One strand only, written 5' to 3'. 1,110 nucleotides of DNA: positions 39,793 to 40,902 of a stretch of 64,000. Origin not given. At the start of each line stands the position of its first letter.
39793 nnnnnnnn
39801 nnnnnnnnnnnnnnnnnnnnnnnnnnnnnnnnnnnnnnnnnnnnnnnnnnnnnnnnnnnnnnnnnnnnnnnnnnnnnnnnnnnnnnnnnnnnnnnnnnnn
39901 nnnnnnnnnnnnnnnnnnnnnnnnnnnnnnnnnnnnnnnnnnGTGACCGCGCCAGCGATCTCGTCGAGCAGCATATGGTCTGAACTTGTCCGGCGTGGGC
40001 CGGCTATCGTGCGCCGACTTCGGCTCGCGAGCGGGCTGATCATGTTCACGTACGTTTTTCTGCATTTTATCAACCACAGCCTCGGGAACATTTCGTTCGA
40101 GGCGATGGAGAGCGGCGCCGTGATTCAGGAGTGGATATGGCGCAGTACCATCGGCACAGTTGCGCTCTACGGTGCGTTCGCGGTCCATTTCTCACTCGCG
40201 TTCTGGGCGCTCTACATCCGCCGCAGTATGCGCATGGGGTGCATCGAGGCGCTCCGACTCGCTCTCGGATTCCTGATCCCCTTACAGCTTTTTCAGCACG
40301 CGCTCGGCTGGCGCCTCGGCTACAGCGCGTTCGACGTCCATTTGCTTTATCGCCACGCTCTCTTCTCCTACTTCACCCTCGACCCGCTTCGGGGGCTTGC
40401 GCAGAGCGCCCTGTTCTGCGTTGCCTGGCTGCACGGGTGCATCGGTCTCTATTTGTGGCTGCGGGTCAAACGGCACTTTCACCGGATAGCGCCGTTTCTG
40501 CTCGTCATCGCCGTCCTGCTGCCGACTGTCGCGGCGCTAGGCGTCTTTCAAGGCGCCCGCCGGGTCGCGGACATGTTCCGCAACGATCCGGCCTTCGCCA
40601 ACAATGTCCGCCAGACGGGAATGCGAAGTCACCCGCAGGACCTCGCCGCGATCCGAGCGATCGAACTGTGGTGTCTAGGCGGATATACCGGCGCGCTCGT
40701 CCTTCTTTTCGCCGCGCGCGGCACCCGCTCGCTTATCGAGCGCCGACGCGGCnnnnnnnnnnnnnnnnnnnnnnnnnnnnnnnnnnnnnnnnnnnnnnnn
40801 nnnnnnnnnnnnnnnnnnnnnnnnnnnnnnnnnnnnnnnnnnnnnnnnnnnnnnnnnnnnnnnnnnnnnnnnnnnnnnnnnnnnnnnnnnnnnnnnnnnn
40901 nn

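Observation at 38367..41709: Uncharacterised redox-type adenylate cyclase divergent from a cytochrome c-prime / dihaem cytochrome c pair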

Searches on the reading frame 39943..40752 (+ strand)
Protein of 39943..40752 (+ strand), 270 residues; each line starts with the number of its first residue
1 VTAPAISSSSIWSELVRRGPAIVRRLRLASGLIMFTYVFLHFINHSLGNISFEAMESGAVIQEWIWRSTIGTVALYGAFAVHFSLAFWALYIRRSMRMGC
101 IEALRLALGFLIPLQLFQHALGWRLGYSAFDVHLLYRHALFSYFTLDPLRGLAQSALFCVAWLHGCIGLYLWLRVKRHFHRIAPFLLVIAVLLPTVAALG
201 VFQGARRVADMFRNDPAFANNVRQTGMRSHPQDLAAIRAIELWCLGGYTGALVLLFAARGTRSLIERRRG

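Call 20: search_protein_representatives(protein=window:39943-40752:+)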
Query: 270 residues. Proteins with E-value up to 0.001 (for the whole library): 1982; up to 1e-10: 1210; up to 1e-30: 157. The best 150 are listed.
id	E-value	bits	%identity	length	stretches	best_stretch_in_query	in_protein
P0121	3.3e-86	305.6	63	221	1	7-216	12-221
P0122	2.6e-60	220.7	47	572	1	23-270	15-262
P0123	1.3e-56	208.6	45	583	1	21-270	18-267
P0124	7.8e-56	206.1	46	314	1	21-268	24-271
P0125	7.0e-55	202.9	72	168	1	14-142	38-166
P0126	7.6e-51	189.7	46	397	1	23-268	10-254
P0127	7.6e-50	186.4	41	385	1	33-270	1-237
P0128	1.7e-49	185.3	64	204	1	28-163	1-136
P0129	6.0e-49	183.5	43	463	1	22-270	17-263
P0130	1.7e-48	182.0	43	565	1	23-270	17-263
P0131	2.1e-48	181.7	40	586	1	23-270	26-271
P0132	6.4e-48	180.1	43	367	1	23-270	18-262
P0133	7.0e-48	180.0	42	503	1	23-270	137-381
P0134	9.7e-47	176.2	44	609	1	24-270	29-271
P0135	3.5e-45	171.1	47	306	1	16-209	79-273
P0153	8.9e-41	156.7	39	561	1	23-270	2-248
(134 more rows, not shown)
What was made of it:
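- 1982 clusters at 50% identity match the anchor (call 20).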

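Call 29: find_encoding_contigs(protein=P0153, flank=5000, max_places=3)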
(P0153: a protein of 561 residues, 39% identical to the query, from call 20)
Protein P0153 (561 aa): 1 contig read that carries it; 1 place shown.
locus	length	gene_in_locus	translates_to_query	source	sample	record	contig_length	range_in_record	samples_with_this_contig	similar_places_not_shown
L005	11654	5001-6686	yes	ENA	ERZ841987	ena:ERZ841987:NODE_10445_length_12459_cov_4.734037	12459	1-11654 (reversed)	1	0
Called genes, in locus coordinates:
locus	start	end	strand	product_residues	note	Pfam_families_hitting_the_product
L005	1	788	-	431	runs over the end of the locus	PF25392:MS_channel_TM1, PF21088:MS_channel_1st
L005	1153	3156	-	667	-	PF23357:DUF7088, PF09822:ABC_transp_aux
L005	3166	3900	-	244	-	PF12679:ABC2_membrane_2, PF12730:ABC2_membrane_4, PF13346:ABC2_membrane_5 (weak), PF12698:ABC2_membrane_3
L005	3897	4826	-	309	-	PF00005:ABC_tran, PF13304:AAA_21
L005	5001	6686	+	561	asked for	PF00111:Fer2, PF00211:Guanylate_cyc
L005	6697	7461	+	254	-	PF00106:adh_short, PF08659:KR, PF13561:adh_short_C2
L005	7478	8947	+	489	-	PF00884:Sulfatase, PF01663:Phosphodiest (faint), PF16347:SGSH_C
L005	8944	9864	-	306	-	PF02492:cobW, PF07683:CobW_C (weak)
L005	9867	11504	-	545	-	PF07969:Amidohydro_3, PF01979:Amidohydro_1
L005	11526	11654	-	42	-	?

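Call 37: find_encoding_contigs(protein=P0122, flank=6000, max_places=3)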
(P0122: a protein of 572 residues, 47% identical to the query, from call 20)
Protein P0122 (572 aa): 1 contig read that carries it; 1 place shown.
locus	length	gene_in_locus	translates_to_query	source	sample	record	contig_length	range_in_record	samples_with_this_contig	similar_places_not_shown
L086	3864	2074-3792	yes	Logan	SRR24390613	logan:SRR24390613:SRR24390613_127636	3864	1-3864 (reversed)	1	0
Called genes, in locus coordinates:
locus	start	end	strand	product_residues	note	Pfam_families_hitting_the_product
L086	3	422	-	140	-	?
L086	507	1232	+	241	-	PF02308:MgtC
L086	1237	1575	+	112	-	PF00111:Fer2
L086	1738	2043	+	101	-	-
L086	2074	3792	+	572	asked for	PF00111:Fer2, PF00211:Guanylate_cyc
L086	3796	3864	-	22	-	?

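Call 38: find_encoding_contigs(protein=P0123, flank=6000, max_places=3)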
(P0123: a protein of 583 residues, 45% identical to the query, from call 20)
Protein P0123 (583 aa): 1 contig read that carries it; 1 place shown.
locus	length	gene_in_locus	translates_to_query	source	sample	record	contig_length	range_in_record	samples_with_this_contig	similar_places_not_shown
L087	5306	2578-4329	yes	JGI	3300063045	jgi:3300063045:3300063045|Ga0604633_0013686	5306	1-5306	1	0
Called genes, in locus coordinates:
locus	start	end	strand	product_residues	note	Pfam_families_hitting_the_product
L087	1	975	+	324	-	?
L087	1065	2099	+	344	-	PF01522:Polysacc_deac_1 (weak)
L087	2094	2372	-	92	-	-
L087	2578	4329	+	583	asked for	PF00111:Fer2, PF00211:Guanylate_cyc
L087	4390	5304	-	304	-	?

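Call 49: search_protein_families(library=pfam, proteins=[window:39943-40752:+], max_evalue=10)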
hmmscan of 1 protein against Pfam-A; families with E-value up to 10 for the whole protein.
window:39943-40752:+ (270 aa): 2 families
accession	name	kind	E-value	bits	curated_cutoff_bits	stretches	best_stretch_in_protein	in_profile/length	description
PF13781.11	DoxX_3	-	0.21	12.6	25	2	55-120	18-82/102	DoxX-like family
PF11239.13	DUF3040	-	0.59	10.9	24.7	1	212-246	19-55/84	Protein of unknown function (DUF3040)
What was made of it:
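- Tried and rejected: There were no hits in Pfam at E <= 10 other than noise (call 49).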

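Call 54: search_solved_structures(query=A4, max_evalue=10, show_alignments=3)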
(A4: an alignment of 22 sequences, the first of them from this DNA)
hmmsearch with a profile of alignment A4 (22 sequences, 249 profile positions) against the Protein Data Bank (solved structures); distinct sequences matched with E-value up to 10: 0.

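Call 59: predict_structure(alignment_id=A4)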
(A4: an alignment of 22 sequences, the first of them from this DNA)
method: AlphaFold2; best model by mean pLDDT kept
length: 250 residues; sequences in the alignment: 22
mean_pLDDT: 89.8   pTM: 0.85
mean pLDDT of the five models: 89.8, 88.6, 88.2, 88.0, 87.1
residues with pLDDT >= 90: 164; 70-90: 81; 50-70: 5; < 50: 0
segments of 3 or more residues with pLDDT < 50: none
pLDDT, mean of each block of 10 residues (from residue 1): 91 95 97 95 91 92 93 89 90 83 74 79 89 91 93 95 97 97 95 91 70 82 90 95 91
secondary structure, 60 per line:
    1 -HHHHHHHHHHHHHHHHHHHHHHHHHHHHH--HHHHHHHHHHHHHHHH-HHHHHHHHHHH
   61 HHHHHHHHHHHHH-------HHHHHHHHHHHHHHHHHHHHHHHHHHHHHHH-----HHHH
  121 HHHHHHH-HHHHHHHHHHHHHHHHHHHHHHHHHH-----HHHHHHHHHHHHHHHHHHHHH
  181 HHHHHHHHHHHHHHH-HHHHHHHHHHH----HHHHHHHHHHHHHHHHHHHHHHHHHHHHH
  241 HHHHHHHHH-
elements in order: H2-30 H33-48 H50-73 H81-111 H117-127 H129-154 H160-195 H197-207 H212-249
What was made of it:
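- On CyaC-type dihaem-b/[2Fe-2S] class IIIb adenylate cyclases (Beltz cluster 1): The AlphaFold2 helix bundle has pLDDT 89.8 (call 59).
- The AlphaFold2 model of the anchor has pLDDT 89.8 (call 59).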

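Call 63: fold_search(model_id=the predicted structure, library=pdb)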
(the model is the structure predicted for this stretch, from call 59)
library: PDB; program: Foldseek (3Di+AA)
matches with E <= 10: 154; with E <= 0.001: 0
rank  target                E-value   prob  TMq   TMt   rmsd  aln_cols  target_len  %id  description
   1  8fhk_C                4.6e-01  0.21  0.22  0.11  23.7       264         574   12  Heterodimeric ABC transporter BmrCD in the occluded conformation bound to ATP: BmrCD_OC-ATP (released 2023-11-15)
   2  2bs3_C                6.4e-01  0.97  0.51  0.51   6.2       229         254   14  GLU C180 -> GLN VARIANT QUINOL:FUMARATE REDUCTASE FROM WOLINELLA SUCCINOGENES (released 2005-12-13)
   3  6p6j_B                6.7e-01  0.08  0.13  0.08  27.5       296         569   17  Structure of YbtPQ importer with substrate Ybt-Fe bound (released 2020-03-04)
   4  1e7p_C                7.0e-01  0.98  0.54  0.53   5.2       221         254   15  QUINOL:FUMARATE REDUCTASE FROM WOLINELLA SUCCINOGENES (released 2001-04-09)
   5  8t1p_C                8.0e-01  0.15  0.21  0.11  26.1       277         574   13  Heterodimeric ABC transporter BmrCD in the occluded conformation bound to ADPVi: BmrCD_OC-ADPVi (released 2023-11-15)
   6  5xmj_C                1.3e+00  0.77  0.43  0.49   7.8       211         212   17  Crystal structure of quinol:fumarate reductase from Desulfovibrio gigas (released 2018-06-06)
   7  7sqc_1V               1.3e+00  0.16  0.22  0.24  31.1       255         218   15  Ciliary C1 central pair apparatus isolated from Chlamydomonas reinhardtii (released 2022-04-13)
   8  7zdu_D                1.4e+00  0.06  0.14  0.08  22.9       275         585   14  Occ(apo/return) conformation of CydDC mutant (E500Q.C) in ATP(CydC)/ATP(CydD) bound state (Dataset-19) (released 2023-04-19)
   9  6p6i_B                1.9e+00  0.06  0.17  0.09  25.2       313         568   16  Structure of YbtPQ importer (released 2020-03-04)
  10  9cur_C                2.1e+00  0.08  0.21  0.12  24.4       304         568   12  BmrCD in the inward-facing conformation bound to Hoechsts and lipids (released 2025-08-13)
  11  7x1w_B                2.2e+00  0.05  0.14  0.07  26.8       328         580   11  Cryo-EM structure of human ABCD1 E630Q in the presence of ATP in inward-facing state (released 2023-03-22)
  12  8t46_B                2.3e+00  0.08  0.19  0.11  22.0       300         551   14  Transporter associated with antigen processing (TAP) in the apo state (released 2024-06-12)
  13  5och_D                2.5e+00  0.06  0.19  0.10  23.9       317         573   13  The crystal structure of human ABCB8 in an outward-facing state (released 2018-07-25)
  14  6quz_B                2.5e+00  0.06  0.17  0.10  25.7       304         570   15  Structure of ATPgS-bound outward-facing TM287/288 in complex with sybody Sb_TM35 (released 2019-05-29)
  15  6zpp                  2.6e+00  0.20  0.25  0.35  12.3       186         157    9  g7941: a virulence factor from Drechmaria coniospora (released 2022-01-19)
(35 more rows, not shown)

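Call 86: search_protein_families(library=pfam, alignment_id=A6, max_evalue=0.001)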
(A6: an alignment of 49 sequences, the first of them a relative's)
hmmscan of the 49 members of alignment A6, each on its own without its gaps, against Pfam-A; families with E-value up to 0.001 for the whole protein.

A. member 1, P0124 (314 aa): 0 families

B. families by the number of members that match (of 49 scanned): 10 families
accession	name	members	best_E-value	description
PF00111.32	Fer2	25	2e-11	2Fe-2S iron-sulfur cluster binding domain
PF00211.25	Guanylate_cyc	2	2.1e-06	Adenylate and Guanylate cyclase catalytic domain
PF08241.18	Methyltransf_11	1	6.1e-15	Methyltransferase domain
PF13649.12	Methyltransf_25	1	2.8e-14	Methyltransferase domain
PF13489.12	Methyltransf_23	1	1.6e-12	Methyltransferase domain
PF08242.18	Methyltransf_12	1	1.8e-11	Methyltransferase domain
PF13847.12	Methyltransf_31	1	1.2e-10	Methyltransferase domain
PF02597.26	ThiS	1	2.3e-07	ThiS family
PF01209.24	Ubie_methyltran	1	2.9e-07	ubiE/COQ5 methyltransferase family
PF05175.20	MTS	1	0.00054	Methyltransferase small domain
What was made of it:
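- The anchor occurs only with Fer2 and cyclase domains (call 86).
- Tried and rejected: Other output domains on the same anchor: none found among 49 mid-length relatives, which look like fragments (call 86).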
